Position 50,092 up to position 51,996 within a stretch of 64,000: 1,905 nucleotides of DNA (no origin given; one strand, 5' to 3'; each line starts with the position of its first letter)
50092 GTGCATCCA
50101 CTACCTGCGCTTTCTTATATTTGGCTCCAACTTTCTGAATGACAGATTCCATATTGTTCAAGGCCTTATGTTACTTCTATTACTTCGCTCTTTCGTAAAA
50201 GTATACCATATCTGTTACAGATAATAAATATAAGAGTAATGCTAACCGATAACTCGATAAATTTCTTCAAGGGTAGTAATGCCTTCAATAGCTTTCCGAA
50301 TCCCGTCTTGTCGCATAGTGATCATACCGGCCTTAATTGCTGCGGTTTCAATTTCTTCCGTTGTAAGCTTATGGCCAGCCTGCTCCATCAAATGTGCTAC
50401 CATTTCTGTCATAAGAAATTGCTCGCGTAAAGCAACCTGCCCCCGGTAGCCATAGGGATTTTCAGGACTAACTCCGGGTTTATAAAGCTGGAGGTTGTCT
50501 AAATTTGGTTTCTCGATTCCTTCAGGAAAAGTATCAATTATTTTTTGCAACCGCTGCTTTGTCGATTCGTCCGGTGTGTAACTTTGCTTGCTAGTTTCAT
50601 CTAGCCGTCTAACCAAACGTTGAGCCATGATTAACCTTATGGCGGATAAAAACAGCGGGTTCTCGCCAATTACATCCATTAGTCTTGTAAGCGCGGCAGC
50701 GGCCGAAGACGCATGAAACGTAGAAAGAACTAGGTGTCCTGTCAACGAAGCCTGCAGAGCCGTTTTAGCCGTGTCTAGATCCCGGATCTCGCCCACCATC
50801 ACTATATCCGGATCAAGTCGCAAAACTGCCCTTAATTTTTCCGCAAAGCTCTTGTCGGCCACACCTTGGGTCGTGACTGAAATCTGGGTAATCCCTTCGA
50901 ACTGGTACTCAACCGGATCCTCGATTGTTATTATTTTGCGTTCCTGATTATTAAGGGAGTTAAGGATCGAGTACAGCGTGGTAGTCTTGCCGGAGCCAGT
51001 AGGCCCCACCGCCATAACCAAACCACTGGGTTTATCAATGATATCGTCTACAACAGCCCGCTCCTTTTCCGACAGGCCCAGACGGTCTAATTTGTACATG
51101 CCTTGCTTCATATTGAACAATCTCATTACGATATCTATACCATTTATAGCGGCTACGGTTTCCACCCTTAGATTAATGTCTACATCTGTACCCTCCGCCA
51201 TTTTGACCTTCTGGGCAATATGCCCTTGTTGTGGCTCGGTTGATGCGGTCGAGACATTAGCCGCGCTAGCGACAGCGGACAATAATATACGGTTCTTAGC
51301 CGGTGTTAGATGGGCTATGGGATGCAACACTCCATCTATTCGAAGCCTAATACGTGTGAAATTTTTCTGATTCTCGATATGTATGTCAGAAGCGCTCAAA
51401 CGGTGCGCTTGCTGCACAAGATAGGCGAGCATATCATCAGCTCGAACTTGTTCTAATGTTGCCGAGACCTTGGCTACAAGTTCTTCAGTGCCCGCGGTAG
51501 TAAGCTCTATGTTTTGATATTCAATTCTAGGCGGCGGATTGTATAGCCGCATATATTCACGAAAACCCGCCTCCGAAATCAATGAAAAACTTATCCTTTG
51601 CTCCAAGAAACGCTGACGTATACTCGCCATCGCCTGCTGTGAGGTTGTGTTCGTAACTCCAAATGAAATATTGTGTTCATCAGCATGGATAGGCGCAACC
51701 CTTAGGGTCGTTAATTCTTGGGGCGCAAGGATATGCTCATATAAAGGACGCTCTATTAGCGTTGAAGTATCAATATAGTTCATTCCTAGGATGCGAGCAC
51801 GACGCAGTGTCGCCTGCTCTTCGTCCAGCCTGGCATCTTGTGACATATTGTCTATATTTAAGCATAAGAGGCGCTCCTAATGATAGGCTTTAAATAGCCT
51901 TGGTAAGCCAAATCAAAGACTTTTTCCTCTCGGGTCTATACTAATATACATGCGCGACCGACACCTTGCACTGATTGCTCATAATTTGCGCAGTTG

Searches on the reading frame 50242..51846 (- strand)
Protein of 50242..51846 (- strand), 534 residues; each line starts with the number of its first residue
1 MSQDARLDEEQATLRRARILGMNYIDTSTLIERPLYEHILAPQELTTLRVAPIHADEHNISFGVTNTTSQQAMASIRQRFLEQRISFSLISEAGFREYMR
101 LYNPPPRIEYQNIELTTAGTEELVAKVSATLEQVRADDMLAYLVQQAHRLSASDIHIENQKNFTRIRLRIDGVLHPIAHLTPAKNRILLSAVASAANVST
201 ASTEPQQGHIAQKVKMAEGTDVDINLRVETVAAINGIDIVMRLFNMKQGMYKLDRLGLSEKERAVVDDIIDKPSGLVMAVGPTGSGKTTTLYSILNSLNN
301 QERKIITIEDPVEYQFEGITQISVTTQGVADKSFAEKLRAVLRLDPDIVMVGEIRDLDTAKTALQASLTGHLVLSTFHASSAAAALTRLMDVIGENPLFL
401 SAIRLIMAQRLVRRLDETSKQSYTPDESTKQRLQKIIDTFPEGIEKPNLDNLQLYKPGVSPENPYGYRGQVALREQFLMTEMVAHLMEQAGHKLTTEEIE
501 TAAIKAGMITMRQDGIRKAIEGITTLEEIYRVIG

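Call 14: search_protein_families(library=pfam, proteins=[window:50242-51846:-], max_evalue=0.00001)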
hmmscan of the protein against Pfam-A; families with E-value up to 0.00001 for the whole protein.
window:50242-51846:- (534 aa): 1 family
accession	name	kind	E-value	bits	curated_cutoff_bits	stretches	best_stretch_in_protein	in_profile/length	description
PF00437.27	T2SSE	-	1.1e-86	291.3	24.9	1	140-531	12-370/370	Type II/IV secretion system protein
